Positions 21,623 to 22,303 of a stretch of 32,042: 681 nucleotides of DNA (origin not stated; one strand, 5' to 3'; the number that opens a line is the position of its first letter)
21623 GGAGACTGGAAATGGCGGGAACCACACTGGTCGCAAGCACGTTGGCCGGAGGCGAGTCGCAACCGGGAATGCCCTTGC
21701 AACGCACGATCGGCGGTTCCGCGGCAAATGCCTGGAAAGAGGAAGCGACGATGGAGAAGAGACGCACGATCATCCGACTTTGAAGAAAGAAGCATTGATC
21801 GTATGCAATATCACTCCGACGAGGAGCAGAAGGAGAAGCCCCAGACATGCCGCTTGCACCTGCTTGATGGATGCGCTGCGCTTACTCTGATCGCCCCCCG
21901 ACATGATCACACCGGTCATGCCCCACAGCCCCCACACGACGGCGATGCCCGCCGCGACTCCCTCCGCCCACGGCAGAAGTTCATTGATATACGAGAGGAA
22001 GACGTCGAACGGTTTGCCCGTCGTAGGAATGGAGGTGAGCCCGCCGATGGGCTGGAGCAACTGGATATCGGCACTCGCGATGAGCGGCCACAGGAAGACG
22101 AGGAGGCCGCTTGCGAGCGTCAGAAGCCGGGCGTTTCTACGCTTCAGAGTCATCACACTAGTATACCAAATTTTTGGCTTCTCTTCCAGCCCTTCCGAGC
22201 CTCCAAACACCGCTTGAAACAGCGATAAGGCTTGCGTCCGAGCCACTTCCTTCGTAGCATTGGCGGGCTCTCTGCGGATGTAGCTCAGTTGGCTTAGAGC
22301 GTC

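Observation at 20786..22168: Three tandem VirB2/TrbC-like pilin genes, one a fused double pilin, 4.4 kb away from the VirB4 gene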

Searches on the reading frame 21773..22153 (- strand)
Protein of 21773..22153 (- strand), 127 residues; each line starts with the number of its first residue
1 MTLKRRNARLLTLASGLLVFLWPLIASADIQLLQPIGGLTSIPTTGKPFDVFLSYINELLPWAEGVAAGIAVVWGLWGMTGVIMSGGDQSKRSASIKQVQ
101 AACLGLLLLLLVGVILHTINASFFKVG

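Call 5: search_protein_families(library=pfam, proteins=[window:21773-22153:-], max_evalue=10)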
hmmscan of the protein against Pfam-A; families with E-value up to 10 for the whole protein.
window:21773-22153:- (127 aa): 1 family
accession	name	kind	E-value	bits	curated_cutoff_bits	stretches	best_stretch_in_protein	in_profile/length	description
PF18895.5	T4SS_pilin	-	0.0011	19.5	26.6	1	56-117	9-69/71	Type IV secretion system pilin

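Call 31: find_homologous_proteins(query=window:21773-22153:-)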
Query window:21773-22153:- (127 aa): 2 proteins with E <= 0.001 among 31 candidates.
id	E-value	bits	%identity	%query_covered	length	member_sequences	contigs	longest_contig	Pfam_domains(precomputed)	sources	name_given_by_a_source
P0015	3.2e-74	265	100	100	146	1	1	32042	-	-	-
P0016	1.8e-52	194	74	99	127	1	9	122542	PF18895.6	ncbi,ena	-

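Call 43: search_protein_families(library=ncbifam, proteins=[window:21773-22153:-], max_evalue=1)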
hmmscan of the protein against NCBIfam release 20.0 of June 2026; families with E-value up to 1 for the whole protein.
window:21773-22153:- (127 aa): 2 families
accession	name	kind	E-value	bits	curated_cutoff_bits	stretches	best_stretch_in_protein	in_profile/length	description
NF045849.1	ICE_MMCAP2_0565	equivalog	0.00074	19.2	40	1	52-117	9-74/80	Mbov_0395 family pilin-like conjugal transfer protein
NF052256.1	phage_P10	equivalog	0.028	14.3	90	1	66-83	21-38/42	envelope protein P10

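Call 46: search_protein_families(library=pfam, alignment_id=A2, max_evalue=0.01)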
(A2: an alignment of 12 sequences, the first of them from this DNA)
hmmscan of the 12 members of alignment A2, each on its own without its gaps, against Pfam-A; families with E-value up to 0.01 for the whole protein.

A. member 1, seq(127 aa): 1 family
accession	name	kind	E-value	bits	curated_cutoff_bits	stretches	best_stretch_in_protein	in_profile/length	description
PF18895.5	T4SS_pilin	-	0.0011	19.5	26.6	1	56-117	9-69/71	Type IV secretion system pilin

B. families by the number of members that match (of 12 scanned): 4 families
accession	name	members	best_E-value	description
PF18895.5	T4SS_pilin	12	2.2e-11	Type IV secretion system pilin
PF01036.24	Bac_rhodopsin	1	0.00015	Bacteriorhodopsin-like protein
PF12750.12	Maff2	1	0.0025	Maff2 family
PF13572.11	DUF4134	1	0.003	Domain of unknown function (DUF4134)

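Call 68: search_solved_structures(query=A2, max_evalue=10)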
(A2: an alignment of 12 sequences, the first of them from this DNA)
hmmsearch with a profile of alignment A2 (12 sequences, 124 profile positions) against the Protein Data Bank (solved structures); distinct sequences matched with E-value up to 10: 0.
